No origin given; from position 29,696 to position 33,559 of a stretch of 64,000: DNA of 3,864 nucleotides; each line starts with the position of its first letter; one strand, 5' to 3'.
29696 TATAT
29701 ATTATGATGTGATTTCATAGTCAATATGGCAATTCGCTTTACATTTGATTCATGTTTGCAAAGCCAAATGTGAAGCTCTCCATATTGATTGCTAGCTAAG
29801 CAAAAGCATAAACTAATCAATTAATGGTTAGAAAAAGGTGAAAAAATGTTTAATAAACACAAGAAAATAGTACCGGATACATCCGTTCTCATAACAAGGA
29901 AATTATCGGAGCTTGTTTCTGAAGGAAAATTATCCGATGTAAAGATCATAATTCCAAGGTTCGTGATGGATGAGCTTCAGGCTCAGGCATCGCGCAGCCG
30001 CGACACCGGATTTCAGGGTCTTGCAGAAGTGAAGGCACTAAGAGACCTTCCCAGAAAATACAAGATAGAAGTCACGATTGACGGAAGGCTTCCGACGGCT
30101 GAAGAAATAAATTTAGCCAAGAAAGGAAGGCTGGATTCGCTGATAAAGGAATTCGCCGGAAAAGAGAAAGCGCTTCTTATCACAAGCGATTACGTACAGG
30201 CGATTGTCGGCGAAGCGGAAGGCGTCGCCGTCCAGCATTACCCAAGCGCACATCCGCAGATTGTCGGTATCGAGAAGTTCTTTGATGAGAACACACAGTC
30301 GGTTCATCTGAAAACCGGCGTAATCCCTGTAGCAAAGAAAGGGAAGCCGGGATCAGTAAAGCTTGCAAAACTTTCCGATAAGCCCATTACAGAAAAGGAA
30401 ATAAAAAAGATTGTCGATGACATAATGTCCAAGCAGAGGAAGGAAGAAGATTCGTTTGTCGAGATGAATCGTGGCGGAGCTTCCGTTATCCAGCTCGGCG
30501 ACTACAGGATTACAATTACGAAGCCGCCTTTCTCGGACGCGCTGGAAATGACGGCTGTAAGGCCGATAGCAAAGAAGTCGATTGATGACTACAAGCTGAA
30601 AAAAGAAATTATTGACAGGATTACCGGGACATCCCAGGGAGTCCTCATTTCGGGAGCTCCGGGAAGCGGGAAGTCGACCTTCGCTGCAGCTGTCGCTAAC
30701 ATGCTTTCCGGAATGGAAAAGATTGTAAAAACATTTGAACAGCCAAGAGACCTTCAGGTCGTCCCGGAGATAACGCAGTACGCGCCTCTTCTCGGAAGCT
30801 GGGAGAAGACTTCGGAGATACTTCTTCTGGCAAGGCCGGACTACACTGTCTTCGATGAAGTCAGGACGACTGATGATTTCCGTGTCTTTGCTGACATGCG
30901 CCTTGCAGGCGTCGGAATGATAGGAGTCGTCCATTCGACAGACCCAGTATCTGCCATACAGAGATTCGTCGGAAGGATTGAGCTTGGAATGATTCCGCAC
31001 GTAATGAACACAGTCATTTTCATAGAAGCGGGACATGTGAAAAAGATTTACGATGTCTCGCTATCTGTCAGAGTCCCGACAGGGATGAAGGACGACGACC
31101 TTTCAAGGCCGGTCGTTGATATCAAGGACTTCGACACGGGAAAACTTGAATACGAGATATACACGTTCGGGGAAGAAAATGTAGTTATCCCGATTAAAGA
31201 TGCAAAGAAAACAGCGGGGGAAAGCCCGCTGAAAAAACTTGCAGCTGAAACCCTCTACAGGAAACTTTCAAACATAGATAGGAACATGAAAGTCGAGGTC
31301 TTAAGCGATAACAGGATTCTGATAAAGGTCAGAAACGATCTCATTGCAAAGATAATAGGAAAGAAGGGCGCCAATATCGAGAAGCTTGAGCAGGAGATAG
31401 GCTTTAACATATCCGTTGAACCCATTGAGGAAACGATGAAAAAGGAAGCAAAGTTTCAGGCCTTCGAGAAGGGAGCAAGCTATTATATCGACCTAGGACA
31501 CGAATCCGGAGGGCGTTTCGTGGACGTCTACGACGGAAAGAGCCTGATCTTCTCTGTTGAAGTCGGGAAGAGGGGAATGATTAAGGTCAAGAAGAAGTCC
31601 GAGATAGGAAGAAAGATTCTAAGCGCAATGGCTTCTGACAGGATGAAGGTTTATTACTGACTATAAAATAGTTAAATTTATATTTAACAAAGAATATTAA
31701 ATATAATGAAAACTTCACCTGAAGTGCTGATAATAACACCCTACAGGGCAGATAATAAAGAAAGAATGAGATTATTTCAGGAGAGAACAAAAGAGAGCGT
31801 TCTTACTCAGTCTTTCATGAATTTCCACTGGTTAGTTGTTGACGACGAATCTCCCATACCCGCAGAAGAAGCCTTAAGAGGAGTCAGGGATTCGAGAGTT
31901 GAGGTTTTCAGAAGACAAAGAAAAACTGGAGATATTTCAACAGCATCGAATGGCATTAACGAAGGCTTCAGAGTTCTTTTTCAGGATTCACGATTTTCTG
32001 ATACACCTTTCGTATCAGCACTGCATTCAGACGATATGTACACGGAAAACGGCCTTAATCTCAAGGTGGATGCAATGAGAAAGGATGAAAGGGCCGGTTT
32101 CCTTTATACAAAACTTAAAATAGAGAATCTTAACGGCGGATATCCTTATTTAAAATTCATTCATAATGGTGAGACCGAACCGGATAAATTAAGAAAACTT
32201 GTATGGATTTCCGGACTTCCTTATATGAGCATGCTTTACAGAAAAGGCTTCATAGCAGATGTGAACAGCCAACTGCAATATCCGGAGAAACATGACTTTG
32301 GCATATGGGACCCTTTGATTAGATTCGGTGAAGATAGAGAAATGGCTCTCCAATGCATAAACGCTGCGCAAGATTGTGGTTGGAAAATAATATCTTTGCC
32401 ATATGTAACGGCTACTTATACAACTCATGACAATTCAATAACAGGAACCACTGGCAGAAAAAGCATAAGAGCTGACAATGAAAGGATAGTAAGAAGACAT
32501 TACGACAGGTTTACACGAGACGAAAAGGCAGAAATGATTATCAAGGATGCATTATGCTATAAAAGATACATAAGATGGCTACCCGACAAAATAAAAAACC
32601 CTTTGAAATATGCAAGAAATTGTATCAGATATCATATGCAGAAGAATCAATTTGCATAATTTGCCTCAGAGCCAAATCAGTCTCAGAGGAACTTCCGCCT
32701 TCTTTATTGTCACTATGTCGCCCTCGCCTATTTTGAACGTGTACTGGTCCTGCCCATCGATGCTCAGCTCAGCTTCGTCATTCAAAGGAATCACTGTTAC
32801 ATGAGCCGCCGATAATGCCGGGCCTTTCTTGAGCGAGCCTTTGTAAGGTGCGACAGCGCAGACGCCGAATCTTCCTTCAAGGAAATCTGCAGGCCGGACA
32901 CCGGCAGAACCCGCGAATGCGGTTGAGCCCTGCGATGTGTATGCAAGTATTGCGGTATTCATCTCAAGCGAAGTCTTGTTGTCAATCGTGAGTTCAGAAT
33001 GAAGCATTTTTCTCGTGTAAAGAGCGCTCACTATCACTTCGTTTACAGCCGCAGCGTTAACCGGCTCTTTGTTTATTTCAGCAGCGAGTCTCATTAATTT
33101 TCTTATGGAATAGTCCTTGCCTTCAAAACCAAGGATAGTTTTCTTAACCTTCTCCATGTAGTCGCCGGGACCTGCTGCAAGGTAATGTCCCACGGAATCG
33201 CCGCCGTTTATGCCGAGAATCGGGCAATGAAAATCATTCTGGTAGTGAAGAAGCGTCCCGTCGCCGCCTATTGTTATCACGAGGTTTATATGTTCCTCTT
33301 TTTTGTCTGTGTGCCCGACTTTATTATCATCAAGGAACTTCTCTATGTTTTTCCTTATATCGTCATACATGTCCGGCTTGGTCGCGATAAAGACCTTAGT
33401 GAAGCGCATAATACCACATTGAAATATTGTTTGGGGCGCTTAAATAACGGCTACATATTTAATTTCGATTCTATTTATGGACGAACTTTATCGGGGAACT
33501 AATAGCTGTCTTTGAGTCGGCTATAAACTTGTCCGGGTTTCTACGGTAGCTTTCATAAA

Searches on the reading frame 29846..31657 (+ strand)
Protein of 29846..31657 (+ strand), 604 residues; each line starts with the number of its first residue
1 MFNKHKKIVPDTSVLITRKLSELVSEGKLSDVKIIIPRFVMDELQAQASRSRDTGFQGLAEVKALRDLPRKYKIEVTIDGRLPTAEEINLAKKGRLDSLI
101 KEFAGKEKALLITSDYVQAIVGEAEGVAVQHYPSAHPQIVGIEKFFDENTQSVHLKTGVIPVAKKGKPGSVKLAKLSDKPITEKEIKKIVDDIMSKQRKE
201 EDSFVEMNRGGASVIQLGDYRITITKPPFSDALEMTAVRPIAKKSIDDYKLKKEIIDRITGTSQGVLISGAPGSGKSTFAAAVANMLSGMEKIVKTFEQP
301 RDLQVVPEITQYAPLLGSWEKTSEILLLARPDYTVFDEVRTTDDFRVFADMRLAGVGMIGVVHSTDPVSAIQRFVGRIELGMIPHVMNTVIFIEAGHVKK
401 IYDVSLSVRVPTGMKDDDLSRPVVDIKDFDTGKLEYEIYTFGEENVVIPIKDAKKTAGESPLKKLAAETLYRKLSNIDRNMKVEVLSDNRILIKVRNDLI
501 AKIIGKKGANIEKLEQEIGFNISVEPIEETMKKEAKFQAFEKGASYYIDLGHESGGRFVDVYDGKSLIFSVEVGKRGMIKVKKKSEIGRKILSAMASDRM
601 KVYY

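Call 3: search_protein_families(library=pfam, proteins=[window:29846-31657:+], max_evalue=0.1)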
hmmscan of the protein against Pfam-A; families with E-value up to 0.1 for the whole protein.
window:29846-31657:+ (604 aa): 23 families
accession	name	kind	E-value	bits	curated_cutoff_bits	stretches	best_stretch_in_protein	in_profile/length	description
PF00013.35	KH_1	-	7.4e-06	26.1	21.5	1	493-528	4-38/66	KH domain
PF01850.27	PIN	-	1.5e-05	26.1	23.6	1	8-119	1-115/120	PIN domain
PF00437.27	T2SSE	-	0.00017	20.8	24.9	1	253-375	131-256/370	Type II/IV secretion system protein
PF07650.23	KH_2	-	0.0002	21.5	22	1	478-522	15-58/78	KH domain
PF13191.12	AAA_16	-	0.00057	20.9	32.6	1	259-317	19-71/167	AAA ATPase domain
PF20720.3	nSTAND3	-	0.00076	19.7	27.2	1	263-304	17-58/155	Novel STAND NTPase 3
PF13555.12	AAA_29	-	0.00093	19.3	27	1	263-291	21-50/61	P-loop containing region of AAA domain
PF19975.5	DO-GTPase1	-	0.0015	18.3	27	1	267-311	1-45/271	Double-GTPase 1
PF13238.12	AAA_18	-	0.0026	18.6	29.4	1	266-299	1-25/128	AAA domain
PF13638.12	PIN_4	-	0.0031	18.3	21.9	1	8-70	1-64/132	PIN domain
PF13173.12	AAA_14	-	0.0078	16.7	27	1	266-346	5-78/129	AAA domain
PF13184.12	KH_5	-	0.01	16.4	27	1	488-532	2-52/69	NusA-like KH domain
PF00004.35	AAA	-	0.012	16.5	21.2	1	266-288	1-23/131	ATPase family associated with various cellular activities (AAA)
PF13083.13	KH_KhpA-B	-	0.021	15.2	32.1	0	468-511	5-51/73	KhpA/KhpB, KH domain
PF03266.21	NTPase_1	-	0.021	15.1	23.9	1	266-295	2-31/168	NTPase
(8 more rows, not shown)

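Call 4: search_protein_families(library=ncbifam, proteins=[window:29846-31657:+], max_evalue=0.1)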
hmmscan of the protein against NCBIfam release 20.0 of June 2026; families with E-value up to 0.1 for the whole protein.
window:29846-31657:+ (604 aa): 31 families (the best 25 are shown)
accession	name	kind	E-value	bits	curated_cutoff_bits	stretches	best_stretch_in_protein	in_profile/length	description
NF010335.0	PRK13764.1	equivalog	9.6e-225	747.7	340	1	4-599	2-606/613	ATPase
NF053733.1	HJMigATPsPINA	equivalog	4.6e-134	447.7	800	1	11-524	3-498/502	holliday junction branch migration ATPase PINA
TIGR01420.1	pilT_fam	subfamily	1.2e-08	34.6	319.1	1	142-300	6-160/343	PilT/PilU family type 4a pilus ATPase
NF041000.1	ATPase_ComGA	equivalog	4.6e-05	22.5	300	1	251-383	115-248/267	competence type IV pilus ATPase ComGA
TIGR02788.1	VirB11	equivalog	4.7e-05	22.6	249.95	1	254-375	135-263/308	P-type DNA transfer ATPase VirB11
TIGR02782.1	TrbB_P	equivalog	0.00025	20.4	304.55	1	256-378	129-256/303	P-type conjugative transfer ATPase TrbB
NF005992.0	PRK08116.1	subfamily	0.00027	20.2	189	1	260-296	111-147/269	hypothetical protein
TIGR02533.1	type_II_gspE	equivalog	0.00051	18.8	630.25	1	256-389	235-368/486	type II secretion system ATPase GspE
NF010475.0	PRK13900.1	equivalog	0.001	18.2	389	1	252-387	149-295/333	type IV secretion system ATPase VirB11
NF006746.0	PRK09270.1-5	subfamily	0.0017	17.3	250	1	253-290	10-48/210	nucleoside/nucleotide kinase family protein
TIGR03819.1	heli_sec_ATPase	hypoth_equivalog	0.0018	17.6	373.15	1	253-368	168-291/340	TadA family conjugal transfer-associated ATPase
TIGR01952.1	nusA_arch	equivalog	0.0019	18.5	74.35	1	486-529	29-73/141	NusA-like transcription termination signal-binding factor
TIGR03922.1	T7SS_EccA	equivalog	0.0022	16.6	466.65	1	259-293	308-342/557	type VII secretion AAA-ATPase EccA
TIGR02173.1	cyt_kin_arch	equivalog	0.0026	17.8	102.1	1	266-288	3-25/169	(d)CMP kinase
NF041303.1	Indglycph_syn_Halo_TrpC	equivalog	0.003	16.9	380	1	30-71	127-168/250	indole-3-glycerol phosphate synthase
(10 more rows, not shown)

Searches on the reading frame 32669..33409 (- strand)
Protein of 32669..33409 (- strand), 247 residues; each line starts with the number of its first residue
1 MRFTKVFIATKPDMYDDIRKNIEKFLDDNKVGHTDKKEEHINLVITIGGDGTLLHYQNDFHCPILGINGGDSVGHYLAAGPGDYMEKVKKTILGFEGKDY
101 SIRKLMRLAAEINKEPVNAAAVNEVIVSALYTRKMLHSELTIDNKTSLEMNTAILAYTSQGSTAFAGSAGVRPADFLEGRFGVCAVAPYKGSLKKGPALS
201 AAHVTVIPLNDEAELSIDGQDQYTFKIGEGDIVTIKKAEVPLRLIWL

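Call 55: search_protein_families(library=pfam, proteins=[window:32669-33409:-], max_evalue=0.0001)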
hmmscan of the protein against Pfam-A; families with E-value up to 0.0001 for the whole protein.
window:32669-33409:- (247 aa): 1 family
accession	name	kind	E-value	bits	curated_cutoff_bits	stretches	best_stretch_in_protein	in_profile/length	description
PF01513.26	NAD_kinase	-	2.8e-06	28.1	25.5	1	28-71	60-106/130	ATP-NAD kinase N-terminal domain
